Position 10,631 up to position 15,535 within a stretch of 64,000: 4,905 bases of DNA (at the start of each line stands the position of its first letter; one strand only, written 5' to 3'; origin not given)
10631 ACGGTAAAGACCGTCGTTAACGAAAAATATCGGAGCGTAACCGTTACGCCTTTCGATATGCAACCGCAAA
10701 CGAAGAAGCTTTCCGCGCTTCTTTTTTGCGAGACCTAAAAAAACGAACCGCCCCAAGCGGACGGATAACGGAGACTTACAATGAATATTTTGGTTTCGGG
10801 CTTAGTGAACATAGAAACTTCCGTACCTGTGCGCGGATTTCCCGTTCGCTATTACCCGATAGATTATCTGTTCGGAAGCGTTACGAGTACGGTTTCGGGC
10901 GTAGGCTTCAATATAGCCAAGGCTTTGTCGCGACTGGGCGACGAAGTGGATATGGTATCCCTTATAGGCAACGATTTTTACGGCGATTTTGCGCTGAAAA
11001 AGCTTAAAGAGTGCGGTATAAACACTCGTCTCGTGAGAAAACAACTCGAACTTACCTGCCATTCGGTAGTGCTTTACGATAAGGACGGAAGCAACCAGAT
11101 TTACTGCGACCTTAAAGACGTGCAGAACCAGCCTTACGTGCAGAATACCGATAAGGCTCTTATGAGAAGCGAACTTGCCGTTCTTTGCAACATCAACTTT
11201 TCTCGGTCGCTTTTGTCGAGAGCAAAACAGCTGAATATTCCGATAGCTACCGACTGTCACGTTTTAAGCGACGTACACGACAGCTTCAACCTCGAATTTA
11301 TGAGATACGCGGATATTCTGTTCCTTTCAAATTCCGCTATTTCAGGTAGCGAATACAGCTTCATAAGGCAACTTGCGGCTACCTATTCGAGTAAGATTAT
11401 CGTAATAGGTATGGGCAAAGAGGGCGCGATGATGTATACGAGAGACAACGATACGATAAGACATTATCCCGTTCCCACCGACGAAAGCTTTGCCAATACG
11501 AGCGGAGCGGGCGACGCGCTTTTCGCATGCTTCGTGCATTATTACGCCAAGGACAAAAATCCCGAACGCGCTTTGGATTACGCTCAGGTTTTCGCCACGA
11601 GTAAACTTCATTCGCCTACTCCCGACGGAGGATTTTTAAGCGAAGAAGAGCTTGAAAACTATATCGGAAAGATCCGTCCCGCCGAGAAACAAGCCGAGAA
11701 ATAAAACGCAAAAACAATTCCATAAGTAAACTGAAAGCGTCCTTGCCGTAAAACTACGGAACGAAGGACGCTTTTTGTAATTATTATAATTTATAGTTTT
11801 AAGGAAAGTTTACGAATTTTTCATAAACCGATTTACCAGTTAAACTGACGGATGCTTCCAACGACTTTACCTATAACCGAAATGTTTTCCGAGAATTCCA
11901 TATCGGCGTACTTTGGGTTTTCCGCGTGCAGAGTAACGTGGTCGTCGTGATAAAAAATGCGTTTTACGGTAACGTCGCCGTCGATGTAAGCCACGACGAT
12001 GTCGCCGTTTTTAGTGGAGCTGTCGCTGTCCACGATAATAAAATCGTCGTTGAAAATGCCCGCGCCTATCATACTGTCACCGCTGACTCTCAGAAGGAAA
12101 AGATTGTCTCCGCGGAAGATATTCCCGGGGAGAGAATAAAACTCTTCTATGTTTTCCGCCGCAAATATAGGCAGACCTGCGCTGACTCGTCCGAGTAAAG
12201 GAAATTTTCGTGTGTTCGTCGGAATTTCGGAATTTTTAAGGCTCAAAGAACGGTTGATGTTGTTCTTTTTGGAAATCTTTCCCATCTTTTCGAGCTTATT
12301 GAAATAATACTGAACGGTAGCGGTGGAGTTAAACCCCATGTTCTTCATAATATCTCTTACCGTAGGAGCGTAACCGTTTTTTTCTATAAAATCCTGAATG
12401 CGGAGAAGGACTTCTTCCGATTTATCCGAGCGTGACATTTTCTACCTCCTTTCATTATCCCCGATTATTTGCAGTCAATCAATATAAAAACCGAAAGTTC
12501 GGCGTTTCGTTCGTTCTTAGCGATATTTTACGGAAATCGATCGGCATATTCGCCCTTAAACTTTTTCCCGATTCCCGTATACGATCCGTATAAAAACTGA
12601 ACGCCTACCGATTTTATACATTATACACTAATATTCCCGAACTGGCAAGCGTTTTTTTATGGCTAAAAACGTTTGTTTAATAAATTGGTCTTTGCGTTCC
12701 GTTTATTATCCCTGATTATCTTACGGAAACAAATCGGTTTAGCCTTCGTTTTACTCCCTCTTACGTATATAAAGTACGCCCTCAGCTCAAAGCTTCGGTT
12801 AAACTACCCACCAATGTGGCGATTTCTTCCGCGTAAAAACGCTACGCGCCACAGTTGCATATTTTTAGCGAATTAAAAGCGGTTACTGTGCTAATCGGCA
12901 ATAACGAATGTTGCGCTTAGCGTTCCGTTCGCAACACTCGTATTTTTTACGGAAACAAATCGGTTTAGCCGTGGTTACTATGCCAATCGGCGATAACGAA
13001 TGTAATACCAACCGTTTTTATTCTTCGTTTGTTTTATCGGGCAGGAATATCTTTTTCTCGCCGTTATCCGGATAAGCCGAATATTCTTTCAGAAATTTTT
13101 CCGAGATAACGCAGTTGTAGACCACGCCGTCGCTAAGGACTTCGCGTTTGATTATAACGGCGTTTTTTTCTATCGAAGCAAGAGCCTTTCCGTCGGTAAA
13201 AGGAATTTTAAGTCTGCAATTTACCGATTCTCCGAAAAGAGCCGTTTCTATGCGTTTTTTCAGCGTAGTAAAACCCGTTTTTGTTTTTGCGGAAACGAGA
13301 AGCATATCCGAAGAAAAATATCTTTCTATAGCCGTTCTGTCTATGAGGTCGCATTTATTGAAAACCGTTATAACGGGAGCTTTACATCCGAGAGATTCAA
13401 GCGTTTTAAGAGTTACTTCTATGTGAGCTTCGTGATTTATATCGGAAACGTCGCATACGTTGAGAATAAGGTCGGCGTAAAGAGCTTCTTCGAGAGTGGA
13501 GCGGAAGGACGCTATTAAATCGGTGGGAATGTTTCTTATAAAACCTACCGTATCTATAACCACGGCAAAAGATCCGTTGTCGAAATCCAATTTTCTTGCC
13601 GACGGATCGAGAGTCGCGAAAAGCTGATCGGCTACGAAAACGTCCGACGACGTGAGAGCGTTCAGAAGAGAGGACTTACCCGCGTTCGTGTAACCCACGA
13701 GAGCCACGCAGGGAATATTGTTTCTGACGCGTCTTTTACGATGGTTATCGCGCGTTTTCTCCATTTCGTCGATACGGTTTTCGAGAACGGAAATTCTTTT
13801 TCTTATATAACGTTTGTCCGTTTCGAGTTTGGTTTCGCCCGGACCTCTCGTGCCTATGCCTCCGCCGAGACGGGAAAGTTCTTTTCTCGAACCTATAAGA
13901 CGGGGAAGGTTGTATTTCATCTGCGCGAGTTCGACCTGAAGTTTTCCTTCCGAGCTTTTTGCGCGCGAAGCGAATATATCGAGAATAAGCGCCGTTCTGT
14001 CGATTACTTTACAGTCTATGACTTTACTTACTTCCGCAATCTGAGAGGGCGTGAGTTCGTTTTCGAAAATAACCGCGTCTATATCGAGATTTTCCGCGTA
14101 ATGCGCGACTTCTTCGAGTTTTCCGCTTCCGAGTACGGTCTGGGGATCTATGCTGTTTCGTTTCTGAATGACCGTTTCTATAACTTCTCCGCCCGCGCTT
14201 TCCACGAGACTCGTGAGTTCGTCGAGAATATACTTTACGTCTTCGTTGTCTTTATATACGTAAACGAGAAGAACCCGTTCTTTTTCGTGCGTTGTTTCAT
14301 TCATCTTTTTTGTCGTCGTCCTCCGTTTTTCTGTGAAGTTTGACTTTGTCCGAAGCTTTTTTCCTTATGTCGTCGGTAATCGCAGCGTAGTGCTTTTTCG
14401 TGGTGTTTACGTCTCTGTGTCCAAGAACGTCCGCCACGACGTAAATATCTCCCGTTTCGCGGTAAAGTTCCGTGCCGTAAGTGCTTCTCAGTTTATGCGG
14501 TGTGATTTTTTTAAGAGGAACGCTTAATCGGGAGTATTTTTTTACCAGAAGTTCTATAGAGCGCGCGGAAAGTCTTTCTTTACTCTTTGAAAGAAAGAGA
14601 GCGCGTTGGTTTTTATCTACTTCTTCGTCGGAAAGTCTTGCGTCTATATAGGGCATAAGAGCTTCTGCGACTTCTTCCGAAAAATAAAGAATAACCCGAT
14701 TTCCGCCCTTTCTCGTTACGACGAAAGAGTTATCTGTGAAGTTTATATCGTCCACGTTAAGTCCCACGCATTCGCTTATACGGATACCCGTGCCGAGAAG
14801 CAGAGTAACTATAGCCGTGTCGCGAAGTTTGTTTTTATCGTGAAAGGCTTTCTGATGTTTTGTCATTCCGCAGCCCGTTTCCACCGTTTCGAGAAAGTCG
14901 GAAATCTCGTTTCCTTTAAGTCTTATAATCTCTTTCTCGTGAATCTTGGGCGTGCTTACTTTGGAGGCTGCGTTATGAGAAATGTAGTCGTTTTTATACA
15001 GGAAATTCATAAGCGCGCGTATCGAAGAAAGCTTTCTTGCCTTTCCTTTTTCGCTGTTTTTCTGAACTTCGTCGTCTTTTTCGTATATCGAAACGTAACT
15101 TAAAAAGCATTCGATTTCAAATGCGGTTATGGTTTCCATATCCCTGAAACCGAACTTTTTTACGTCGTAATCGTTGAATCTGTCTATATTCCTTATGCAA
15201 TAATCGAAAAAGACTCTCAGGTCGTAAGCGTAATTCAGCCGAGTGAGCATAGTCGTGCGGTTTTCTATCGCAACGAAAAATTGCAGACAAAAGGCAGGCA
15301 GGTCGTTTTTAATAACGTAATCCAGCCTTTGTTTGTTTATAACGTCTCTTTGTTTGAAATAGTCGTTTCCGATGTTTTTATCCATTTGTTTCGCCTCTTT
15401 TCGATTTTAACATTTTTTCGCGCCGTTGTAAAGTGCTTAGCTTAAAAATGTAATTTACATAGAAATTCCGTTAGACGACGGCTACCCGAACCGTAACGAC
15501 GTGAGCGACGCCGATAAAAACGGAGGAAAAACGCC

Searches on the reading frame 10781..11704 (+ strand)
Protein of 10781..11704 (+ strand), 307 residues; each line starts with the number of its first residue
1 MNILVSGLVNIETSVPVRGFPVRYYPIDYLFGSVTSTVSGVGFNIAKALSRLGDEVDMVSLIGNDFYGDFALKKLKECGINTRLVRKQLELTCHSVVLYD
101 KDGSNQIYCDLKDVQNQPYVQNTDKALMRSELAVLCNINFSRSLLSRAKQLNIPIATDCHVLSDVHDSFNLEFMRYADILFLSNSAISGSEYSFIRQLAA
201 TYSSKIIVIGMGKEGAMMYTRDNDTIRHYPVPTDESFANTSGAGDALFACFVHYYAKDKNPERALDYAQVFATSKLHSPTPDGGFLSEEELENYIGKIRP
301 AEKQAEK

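Call 38: search_protein_families(library=pfam, proteins=[window:10781-11704:+], max_evalue=0.00001)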
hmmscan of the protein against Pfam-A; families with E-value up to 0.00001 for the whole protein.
window:10781-11704:+ (307 aa): 1 family
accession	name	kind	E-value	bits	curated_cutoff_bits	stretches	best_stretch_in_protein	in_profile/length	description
PF00294.29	PfkB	-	5.8e-27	95.2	25.8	1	3-273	4-287/302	pfkB family carbohydrate kinase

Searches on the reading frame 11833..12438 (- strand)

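Call 38: search_protein_families(library=pfam, proteins=[window:11833-12438:-], max_evalue=0.00001)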
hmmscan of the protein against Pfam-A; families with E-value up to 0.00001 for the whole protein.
window:11833-12438:- (201 aa): 2 families
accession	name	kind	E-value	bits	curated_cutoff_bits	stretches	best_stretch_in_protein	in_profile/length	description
PF00717.28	Peptidase_S24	-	6.1e-34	116.6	23.3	1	80-193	1-116/116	Peptidase S24-like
PF01726.22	LexA_DNA_bind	-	1.1e-12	48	23.7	1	7-63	8-64/65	LexA DNA binding domain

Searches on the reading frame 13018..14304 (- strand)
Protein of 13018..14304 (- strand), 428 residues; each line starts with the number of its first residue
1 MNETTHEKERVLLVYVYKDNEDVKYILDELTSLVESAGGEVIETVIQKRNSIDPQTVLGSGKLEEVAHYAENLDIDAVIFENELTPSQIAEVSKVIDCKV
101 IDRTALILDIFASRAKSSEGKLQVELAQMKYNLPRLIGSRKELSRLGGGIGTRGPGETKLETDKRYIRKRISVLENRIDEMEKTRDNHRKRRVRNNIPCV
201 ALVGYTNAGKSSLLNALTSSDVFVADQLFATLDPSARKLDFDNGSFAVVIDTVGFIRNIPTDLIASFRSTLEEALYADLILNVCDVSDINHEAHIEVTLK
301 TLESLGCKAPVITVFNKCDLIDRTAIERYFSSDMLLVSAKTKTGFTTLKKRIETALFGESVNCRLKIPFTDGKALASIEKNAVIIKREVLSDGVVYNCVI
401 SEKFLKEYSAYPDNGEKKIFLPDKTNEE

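Call 39: search_protein_families(library=pfam, proteins=[window:13018-14304:-], max_evalue=0.00001)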
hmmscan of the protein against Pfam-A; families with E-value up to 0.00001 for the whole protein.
window:13018-14304:- (428 aa): 4 families
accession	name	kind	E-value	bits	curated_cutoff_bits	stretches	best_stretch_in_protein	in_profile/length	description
PF13167.11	GTP-bdg_N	-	4e-32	111.1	25.4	1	27-112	4-89/89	GTP-binding GTPase N-terminal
PF16360.10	GTP-bdg_M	-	1.6e-31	109.1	29.5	1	114-192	1-79/79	GTP-binding GTPase Middle Region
PF01926.29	MMR_HSR1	-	4e-20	72.4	21.9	1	200-317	2-113/113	50S ribosome-binding GTPase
PF02421.24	FeoB_N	-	4.5e-09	36.4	27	1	200-351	3-155/156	Ferrous iron transport protein B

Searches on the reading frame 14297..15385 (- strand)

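Call 39: search_protein_families(library=pfam, proteins=[window:14297-15385:-], max_evalue=0.00001)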
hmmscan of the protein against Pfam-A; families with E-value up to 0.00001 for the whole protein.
window:14297-15385:- (362 aa): 1 family
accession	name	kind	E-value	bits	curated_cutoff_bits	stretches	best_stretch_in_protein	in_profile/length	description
PF00589.27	Phage_integrase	-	5.4e-33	114.6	27.1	1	156-337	3-169/172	Phage integrase family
